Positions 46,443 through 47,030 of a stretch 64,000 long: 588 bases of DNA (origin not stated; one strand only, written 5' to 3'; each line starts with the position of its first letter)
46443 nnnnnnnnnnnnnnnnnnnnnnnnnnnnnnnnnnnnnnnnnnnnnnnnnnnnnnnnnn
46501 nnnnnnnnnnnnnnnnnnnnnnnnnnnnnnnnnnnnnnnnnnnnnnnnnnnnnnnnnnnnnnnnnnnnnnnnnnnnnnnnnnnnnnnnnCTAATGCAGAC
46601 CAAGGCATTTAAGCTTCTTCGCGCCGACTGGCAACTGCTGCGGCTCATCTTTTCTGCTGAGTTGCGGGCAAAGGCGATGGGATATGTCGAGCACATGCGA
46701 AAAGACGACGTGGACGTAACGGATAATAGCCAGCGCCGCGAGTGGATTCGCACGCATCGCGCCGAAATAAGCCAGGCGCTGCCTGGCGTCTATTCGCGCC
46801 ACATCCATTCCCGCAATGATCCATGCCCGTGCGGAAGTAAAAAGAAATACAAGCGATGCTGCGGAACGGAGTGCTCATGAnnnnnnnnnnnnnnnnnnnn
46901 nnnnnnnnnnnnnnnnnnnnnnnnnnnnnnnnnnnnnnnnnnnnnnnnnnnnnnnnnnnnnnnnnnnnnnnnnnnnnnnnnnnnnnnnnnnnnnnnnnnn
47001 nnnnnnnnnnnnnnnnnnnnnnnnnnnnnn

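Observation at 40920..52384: Twelve-gene translationally coupled metal-efflux supraoperon with six uncharacterised ORFs between an HME-RND pump and a P1B-ATPase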

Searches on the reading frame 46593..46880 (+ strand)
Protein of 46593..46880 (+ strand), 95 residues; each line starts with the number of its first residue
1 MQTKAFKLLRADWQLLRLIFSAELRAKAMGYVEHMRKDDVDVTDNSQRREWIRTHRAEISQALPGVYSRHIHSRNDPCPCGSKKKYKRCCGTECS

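Call 6: search_protein_families(library=pfam, proteins=[window:46593-46880:+], max_evalue=0.1)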
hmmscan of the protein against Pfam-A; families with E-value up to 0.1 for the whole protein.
window:46593-46880:+ (95 aa): 1 family
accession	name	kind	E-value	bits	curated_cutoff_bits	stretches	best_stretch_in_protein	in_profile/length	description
PF02810.21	SEC-C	-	9.8e-10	38.5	20.4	1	74-91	1-18/19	SEC-C motif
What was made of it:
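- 46593..46880 (+): g06: a 95-aa cytoplasmic SEC-C-motif (CxC..CC) protein. It is a window-specific, low-GC insertion. PF02810 scores 38.5 bits against a cut-off of 20.4 (call 6).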

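Call 7: search_protein_families(library=ncbifam, proteins=[window:46593-46880:+], max_evalue=0.1)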
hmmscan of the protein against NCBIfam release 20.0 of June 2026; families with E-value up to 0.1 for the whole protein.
window:46593-46880:+ (95 aa): 9 families
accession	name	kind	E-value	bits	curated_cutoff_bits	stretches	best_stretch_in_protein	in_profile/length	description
TIGR04102.1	SWIM_PBPRA1643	hypoth_equivalog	3.2e-10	40.4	68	1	40-91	58-108/108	PBPRA1643 family SWIM/SEC-C metal-binding motif protein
NF002449.0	PRK01617.1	equivalog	5.4e-10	39.8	141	1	10-91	72-153/154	hypothetical protein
NF004088.0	PRK05590.1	equivalog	7e-08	33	140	1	71-92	144-165/166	hypothetical protein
NF007704.0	PRK10396.1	equivalog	3.7e-07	30.3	149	1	51-90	182-219/221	hypothetical protein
NF002592.0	PRK02250.1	equivalog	7.5e-07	29.4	158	1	61-91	137-167/167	hypothetical protein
NF001213.0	PRK00183.1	equivalog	0.00022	21.3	158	1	73-92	135-154/157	hypothetical protein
NF002486.0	PRK01752.1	equivalog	0.0014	18.6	120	1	73-92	136-155/157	YchJ family protein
NF003262.0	PRK04233.1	equivalog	0.0015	18.7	204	1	73-92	5-24/129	hypothetical protein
NF008970.0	PRK12318.1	equivalog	0.027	13.7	267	1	73-90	2-19/291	methionyl aminopeptidase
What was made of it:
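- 46593..46880 (+): TIGR04102 gives a partial match (call 7).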

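Call 62: find_related_loci(query=window:46593-46880:+, collection=metagenome_contigs, flank=8000)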
Query window:46593-46880:+ (95 aa) in metagenome_contigs; peptide patterns used: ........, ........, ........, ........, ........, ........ (x = any residue, [..] = any of these).
238 stretches matched a pattern; 21 encode a relative of the query (tblastn E <= 1e-3); 21 distinct loci.
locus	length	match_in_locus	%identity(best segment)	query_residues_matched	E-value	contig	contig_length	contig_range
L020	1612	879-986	59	54-90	6e-11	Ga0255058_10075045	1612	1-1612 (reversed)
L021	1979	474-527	100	74-91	7e-11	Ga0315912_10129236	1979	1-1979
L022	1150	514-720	38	37-93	1e-10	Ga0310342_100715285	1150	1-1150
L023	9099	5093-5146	100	74-91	2e-10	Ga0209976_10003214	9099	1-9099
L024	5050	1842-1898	95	73-91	3e-10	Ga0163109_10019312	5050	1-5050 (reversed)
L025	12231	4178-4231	100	74-91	3e-10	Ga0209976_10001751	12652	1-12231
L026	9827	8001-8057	95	73-91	3e-10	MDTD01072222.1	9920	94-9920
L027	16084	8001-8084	71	64-91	4e-10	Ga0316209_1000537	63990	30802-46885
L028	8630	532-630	59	58-91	6e-10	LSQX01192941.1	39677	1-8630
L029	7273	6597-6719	52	48-95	1e-9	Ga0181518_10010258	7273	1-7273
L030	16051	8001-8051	94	74-90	2e-9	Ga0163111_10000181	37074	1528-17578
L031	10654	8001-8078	69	66-91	2e-9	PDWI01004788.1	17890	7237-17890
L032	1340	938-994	95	73-91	3e-9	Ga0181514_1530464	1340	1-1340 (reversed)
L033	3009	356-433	69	66-91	3e-9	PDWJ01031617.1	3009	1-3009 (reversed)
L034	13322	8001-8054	89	74-91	1e-8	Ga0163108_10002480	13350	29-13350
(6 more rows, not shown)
